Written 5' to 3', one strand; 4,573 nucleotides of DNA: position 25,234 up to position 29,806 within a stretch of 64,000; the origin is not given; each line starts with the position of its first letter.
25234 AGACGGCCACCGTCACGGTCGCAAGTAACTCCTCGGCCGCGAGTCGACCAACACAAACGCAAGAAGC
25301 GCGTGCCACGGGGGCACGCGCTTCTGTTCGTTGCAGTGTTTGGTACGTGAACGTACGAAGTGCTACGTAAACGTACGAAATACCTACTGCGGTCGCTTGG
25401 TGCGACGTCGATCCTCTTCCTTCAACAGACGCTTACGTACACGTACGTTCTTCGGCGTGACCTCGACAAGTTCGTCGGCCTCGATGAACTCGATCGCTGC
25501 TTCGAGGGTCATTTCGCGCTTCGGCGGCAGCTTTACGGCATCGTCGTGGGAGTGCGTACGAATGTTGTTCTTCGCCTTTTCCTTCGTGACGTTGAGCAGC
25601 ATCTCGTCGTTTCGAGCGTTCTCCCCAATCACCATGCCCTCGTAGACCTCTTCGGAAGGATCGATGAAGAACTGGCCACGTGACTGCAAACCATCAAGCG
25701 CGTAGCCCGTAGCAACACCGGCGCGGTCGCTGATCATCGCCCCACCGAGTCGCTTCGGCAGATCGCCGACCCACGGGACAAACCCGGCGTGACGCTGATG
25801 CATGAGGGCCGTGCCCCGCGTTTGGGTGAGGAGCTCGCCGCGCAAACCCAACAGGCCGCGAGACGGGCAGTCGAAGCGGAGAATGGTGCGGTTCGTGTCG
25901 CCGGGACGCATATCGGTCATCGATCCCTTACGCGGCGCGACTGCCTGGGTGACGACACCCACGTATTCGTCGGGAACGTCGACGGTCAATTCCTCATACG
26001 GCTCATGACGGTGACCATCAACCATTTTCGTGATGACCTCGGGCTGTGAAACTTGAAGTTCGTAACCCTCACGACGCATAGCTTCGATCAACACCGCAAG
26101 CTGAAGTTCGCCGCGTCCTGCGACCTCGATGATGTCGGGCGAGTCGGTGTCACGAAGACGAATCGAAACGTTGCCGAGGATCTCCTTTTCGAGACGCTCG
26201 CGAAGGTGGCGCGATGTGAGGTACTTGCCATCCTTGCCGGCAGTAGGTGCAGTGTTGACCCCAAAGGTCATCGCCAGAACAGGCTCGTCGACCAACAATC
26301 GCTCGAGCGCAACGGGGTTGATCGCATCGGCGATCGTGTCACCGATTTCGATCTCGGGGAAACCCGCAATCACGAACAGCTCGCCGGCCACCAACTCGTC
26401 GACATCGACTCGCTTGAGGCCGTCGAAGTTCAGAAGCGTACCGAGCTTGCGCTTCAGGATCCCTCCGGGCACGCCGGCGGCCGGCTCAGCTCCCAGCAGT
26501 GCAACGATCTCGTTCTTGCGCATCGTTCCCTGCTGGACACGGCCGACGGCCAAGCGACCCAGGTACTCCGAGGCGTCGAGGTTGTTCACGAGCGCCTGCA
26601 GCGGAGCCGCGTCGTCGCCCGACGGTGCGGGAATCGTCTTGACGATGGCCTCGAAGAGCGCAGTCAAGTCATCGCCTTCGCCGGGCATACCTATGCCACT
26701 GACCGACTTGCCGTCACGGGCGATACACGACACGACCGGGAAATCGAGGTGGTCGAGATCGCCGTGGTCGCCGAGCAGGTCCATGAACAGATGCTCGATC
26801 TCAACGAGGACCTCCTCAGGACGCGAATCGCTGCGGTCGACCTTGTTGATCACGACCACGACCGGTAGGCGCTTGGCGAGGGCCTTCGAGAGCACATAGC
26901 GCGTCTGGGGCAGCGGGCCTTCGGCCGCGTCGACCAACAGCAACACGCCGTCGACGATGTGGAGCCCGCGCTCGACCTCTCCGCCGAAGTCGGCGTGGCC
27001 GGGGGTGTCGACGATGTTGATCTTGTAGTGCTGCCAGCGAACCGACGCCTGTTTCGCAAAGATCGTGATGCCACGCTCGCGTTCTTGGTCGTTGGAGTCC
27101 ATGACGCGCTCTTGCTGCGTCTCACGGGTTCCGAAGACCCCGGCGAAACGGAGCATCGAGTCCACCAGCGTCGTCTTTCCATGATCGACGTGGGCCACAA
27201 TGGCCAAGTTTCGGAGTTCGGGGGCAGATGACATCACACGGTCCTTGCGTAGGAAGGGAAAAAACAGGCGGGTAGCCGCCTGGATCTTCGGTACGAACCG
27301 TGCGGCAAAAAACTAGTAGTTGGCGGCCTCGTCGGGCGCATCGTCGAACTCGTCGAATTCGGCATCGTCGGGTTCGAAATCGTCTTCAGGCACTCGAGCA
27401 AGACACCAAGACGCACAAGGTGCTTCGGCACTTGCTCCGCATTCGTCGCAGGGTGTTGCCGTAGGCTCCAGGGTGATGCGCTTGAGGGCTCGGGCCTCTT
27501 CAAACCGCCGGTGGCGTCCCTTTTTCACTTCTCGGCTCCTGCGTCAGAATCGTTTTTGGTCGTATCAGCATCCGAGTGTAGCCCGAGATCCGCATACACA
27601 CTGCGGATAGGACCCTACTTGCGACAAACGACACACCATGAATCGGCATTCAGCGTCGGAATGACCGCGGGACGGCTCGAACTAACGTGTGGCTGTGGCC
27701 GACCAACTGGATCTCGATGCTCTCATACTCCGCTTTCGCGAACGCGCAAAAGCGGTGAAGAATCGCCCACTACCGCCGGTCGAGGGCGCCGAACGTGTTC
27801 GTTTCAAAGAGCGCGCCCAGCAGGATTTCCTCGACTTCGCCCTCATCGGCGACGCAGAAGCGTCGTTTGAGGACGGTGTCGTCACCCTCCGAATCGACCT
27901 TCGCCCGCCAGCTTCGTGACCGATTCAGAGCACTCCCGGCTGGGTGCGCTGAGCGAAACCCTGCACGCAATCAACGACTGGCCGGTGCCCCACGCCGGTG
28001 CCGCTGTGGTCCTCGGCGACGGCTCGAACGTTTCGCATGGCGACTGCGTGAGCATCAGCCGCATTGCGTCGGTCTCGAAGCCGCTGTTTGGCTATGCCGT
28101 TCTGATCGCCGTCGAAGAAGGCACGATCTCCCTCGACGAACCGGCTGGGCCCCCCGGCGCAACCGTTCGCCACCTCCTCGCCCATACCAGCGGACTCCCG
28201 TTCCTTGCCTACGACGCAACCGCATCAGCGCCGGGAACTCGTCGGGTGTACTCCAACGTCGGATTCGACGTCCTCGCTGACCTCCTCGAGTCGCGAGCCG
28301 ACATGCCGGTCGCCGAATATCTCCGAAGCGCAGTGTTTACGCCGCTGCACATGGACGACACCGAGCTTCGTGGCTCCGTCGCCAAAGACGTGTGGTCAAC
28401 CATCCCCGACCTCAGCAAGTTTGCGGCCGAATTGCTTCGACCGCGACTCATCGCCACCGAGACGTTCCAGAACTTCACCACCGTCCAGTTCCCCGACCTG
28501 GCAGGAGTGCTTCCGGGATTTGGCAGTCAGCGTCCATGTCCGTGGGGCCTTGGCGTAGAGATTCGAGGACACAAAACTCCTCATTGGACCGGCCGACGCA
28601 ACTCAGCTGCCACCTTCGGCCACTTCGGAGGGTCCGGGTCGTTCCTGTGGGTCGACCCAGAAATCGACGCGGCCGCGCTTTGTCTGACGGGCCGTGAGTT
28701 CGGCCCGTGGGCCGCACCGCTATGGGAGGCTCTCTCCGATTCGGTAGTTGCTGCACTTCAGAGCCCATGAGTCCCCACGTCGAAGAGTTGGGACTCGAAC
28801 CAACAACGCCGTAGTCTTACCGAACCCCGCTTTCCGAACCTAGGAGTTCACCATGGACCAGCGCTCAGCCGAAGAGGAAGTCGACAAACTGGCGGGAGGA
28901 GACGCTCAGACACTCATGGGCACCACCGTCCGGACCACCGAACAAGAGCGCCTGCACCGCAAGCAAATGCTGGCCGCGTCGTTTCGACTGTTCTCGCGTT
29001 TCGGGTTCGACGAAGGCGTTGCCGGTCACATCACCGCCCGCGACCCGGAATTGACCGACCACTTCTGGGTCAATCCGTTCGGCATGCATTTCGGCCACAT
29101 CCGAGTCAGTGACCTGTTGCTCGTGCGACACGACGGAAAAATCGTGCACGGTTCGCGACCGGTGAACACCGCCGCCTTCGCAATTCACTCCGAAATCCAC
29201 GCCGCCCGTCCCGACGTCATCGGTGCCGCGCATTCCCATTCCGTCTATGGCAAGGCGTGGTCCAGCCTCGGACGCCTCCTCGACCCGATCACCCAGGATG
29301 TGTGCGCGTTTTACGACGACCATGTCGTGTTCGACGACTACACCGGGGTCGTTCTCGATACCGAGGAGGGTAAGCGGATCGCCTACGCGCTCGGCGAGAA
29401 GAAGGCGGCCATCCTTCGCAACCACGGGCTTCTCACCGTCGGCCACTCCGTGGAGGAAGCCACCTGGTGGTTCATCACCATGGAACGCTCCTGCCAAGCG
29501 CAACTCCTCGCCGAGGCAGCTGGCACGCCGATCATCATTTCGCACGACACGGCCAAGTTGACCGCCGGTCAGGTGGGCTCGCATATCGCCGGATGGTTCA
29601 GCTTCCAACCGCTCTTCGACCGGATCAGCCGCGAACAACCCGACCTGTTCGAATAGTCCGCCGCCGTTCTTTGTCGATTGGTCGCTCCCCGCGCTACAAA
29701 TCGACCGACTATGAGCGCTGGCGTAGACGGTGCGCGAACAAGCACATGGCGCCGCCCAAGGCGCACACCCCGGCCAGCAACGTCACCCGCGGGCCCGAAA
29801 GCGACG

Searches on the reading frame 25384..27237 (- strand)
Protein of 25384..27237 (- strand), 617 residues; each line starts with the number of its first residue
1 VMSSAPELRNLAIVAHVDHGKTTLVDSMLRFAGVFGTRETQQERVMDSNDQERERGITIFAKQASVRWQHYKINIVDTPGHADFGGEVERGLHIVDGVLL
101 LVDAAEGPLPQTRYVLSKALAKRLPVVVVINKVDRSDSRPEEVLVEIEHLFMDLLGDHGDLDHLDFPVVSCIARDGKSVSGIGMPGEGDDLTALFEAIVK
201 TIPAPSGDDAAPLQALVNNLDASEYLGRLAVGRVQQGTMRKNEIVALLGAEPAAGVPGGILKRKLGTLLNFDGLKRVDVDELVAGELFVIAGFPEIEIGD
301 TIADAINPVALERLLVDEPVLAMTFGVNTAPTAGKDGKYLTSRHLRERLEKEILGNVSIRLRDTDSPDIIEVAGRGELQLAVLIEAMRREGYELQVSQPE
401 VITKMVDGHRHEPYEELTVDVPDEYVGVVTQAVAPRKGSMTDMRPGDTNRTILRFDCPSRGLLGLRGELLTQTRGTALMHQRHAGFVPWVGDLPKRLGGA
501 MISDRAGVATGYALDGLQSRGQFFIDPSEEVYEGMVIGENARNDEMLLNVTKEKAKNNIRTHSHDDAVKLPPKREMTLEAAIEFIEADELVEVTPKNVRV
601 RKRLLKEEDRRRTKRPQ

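Call 19: search_protein_families(library=pfam, proteins=[window:25384-27237:-], max_evalue=0.0001)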
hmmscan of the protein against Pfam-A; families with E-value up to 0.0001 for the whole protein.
window:25384-27237:- (617 aa): 6 families
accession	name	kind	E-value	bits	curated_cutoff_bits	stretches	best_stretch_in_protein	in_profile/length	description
PF00009.33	GTP_EFTU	-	9.5e-55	185.5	26.5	1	7-203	2-187/188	Elongation factor Tu GTP binding domain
PF21018.2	BipA_C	-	5.3e-42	142.5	23.8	1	499-606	2-109/110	TypA/BipA C-terminal domain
PF00679.30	EFG_C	-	5.8e-19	68.4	27.9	1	411-496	3-88/89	Elongation factor G C-terminus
PF03144.31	GTP_EFTU_D2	-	4.4e-08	33.9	30.3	1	227-303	1-73/73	Elongation factor Tu domain 2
PF01926.29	MMR_HSR1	-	1.2e-05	25.9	21.9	1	13-132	4-113/113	50S ribosome-binding GTPase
PF22042.2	EF-G_D2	-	2e-05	25.1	27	1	213-303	2-82/84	Elongation factor G domain 2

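Call 29: find_homologous_proteins(query=window:25384-27237:-, max_evalue=1e-100)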
Query window:25384-27237:- (617 aa): 7989 proteins with E <= 1e-100 among 8000 candidates; the best 120 are listed.
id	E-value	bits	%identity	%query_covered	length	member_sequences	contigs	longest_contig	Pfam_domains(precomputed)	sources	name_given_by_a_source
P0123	0.0e+0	1323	97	100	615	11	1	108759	PF21018.3,PF01926.30,PF00679.31,PF00009.34,PF03144.32,PF22042.3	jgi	jgi:GTP-binding protein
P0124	0.0e+0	1226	88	100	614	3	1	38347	PF21018.3,PF00679.31,PF00009.34,PF03144.32,PF22042.3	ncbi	-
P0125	0.0e+0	1172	84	99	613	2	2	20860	PF21018.3,PF01926.30,PF00679.31,PF00009.34,PF03144.32,PF22042.3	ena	-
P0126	0.0e+0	1170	84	99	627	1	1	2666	PF21018.3,PF01926.30,PF00679.31,PF00009.34,PF03144.32,PF22042.3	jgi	jgi:GTP-binding protein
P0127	0.0e+0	1161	84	99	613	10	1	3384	PF21018.3,PF01926.30,PF00679.31,PF00009.34,PF03144.32,PF22042.3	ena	-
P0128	0.0e+0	1155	83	97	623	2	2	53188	PF21018.3,PF01926.30,PF00679.31,PF00009.34,PF03144.32,PF22042.3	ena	-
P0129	0.0e+0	1151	84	97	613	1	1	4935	PF21018.3,PF01926.30,PF00679.31,PF00009.34,PF03144.32,PF22042.3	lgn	-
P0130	0.0e+0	1146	84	97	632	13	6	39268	PF21018.3,PF01926.30,PF00679.31,PF02421.25,PF00009.34,PF03144.32,PF22042.3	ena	-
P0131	0.0e+0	1144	84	97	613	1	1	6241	PF21018.3,PF01926.30,PF00679.31,PF00009.34,PF03144.32,PF22042.3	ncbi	-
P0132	0.0e+0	1141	82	100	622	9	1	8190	PF21018.3,PF01926.30,PF00679.31,PF00009.34,PF03144.32,PF22042.3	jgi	jgi:GTP-binding protein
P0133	0.0e+0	1136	82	100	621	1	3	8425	PF21018.3,PF01926.30,PF00679.31,PF00009.34,PF03144.32,PF22042.3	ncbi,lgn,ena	-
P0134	0.0e+0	1134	82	100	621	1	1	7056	PF21018.3,PF01926.30,PF00679.31,PF00009.34,PF03144.32,PF22042.3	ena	-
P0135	0.0e+0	1134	82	100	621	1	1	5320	PF21018.3,PF01926.30,PF00679.31,PF00009.34,PF03144.32,PF22042.3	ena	-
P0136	0.0e+0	1127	82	100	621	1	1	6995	PF21018.3,PF01926.30,PF00679.31,PF00009.34,PF03144.32,PF22042.3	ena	-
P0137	0.0e+0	1118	81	100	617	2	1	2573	PF21018.3,PF01926.30,PF00679.31,PF00009.34,PF03144.32,PF22042.3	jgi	jgi:GTP-binding protein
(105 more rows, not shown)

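Call 35: find_encoding_contigs(protein=P0123, flank=10000, max_places=2)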
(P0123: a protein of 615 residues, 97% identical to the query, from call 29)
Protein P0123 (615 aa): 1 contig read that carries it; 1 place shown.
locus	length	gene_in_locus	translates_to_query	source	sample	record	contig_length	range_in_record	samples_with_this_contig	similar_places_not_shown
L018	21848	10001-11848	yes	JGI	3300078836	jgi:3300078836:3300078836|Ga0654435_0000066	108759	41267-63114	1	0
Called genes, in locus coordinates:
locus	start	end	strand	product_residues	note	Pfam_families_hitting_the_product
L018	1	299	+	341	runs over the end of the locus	-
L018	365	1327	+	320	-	PF01370:Epimerase, PF04321:RmlD_sub_bind, PF05368:NmrA, PF16363:GDP_Man_Dehyd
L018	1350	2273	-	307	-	PF00753:Lactamase_B, PF12706:Lactamase_B_2 (faint)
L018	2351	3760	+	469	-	PF08323:Glyco_transf_5, PF13439:Glyco_transf_4, PF13579:Glyco_trans_4_4 (weak), PF00534:Glycos_transf_1, PF13692:Glyco_trans_1_4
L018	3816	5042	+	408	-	PF00483:NTP_transferase, PF24894:Hexapep_GlmU, PF25247:LbH_GLGC (faint), PF25084:LbH_EIF2B (faint)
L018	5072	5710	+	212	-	-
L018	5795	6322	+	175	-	PF02577:BFN_dom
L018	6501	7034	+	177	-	PF13411:MerR_1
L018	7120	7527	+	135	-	-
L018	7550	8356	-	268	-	PF00596:Aldolase_II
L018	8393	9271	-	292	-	PF00144:Beta-lactamase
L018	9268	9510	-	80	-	-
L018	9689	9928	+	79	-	-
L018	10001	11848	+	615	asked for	PF00009:GTP_EFTU, PF01926:MMR_HSR1 (faint), PF22042:EF-G_D2 (weak), PF03144:GTP_EFTU_D2, PF00679:EFG_C, PF21018:BipA_C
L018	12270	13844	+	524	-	-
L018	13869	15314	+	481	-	PF01565:FAD_binding_4, PF02913:FAD-oxidase_C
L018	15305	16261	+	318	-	PF01565:FAD_binding_4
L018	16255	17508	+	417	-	PF12797:Fer4_2 (faint), PF00037:Fer4 (faint), PF12838:Fer4_7, PF13183:Fer4_8, PF13187:Fer4_9 (weak), PF13484:Fer4_16 (weak), PF13534:Fer4_17, PF02754:CCG, +2 more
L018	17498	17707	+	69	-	-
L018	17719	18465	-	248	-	PF11716:MDMPI_N, PF07398:MDMPI_C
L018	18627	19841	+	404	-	PF00041:fn3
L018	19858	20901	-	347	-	PF00296:Bac_luciferase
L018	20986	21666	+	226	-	PF13489:Methyltransf_23, PF13649:Methyltransf_25, PF08241:Methyltransf_11, PF08242:Methyltransf_12 (weak)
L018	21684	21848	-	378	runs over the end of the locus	PF00296:Bac_luciferase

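Call 36: find_encoding_contigs(protein=P0124, flank=10000, max_places=2)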
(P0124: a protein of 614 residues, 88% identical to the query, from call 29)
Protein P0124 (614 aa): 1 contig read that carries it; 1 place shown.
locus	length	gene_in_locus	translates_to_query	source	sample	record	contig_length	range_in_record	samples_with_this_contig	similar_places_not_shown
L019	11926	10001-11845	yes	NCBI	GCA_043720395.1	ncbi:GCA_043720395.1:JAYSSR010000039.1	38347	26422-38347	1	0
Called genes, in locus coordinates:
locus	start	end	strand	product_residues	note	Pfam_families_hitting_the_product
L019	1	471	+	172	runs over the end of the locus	PF13240:Zn_Ribbon_1, PF16697:Yop-YscD_cpl, PF00498:FHA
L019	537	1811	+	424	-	PF13411:MerR_1 (weak), PF28507:Rv1828_C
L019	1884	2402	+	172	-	PF02577:BFN_dom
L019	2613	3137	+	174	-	PF13411:MerR_1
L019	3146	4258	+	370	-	PF01571:GCV_T, PF10396:TrmE_N (faint), PF08669:GCV_T_C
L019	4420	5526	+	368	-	PF03935:SKN1_KRE6_Sbg1 (faint), PF00722:Glyco_hydro_16, PF26113:GH16_XgeA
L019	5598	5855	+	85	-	-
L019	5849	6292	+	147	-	PF02452:PemK_toxin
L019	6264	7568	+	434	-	-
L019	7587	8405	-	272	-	PF00596:Aldolase_II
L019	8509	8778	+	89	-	PF22513:FitA-like_RHH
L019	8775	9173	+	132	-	PF01850:PIN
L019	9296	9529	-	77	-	-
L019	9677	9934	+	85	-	-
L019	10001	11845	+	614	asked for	PF00009:GTP_EFTU, PF22042:EF-G_D2 (weak), PF03144:GTP_EFTU_D2 (weak), PF00679:EFG_C, PF21018:BipA_C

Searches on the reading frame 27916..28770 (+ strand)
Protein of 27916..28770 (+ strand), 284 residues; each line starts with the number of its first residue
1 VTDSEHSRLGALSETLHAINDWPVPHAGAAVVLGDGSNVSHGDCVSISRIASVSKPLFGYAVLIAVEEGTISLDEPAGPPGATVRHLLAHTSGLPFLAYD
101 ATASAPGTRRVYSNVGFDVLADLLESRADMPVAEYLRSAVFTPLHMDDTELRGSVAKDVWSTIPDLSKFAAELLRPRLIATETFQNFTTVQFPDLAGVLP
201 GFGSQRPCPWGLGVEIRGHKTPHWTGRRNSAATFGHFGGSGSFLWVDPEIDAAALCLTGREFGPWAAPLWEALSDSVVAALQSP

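Call 19: search_protein_families(library=pfam, proteins=[window:27916-28770:+], max_evalue=0.0001)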
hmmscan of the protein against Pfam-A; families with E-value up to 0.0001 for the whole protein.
window:27916-28770:+ (284 aa): 1 family
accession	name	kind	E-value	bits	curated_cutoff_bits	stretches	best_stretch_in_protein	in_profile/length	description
PF00144.29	Beta-lactamase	-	1.2e-35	123.7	27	1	47-264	49-314/329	Beta-lactamase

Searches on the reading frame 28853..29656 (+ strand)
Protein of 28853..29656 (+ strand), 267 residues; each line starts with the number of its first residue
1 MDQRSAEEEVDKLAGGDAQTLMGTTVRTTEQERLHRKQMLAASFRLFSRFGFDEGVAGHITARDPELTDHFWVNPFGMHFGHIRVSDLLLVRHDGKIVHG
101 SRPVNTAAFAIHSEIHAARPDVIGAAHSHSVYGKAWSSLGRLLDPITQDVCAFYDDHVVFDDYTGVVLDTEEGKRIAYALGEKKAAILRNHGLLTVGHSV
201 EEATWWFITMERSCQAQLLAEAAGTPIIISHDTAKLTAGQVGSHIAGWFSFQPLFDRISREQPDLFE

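Call 20: search_protein_families(library=pfam, proteins=[window:28853-29656:+], max_evalue=0.0001)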
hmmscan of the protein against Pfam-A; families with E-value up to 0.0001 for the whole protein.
window:28853-29656:+ (267 aa): 1 family
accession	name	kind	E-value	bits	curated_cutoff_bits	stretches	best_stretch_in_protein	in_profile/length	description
PF00596.27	Aldolase_II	-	1.1e-49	169.2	22.2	1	40-218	3-183/183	Class II Aldolase and Adducin N-terminal domain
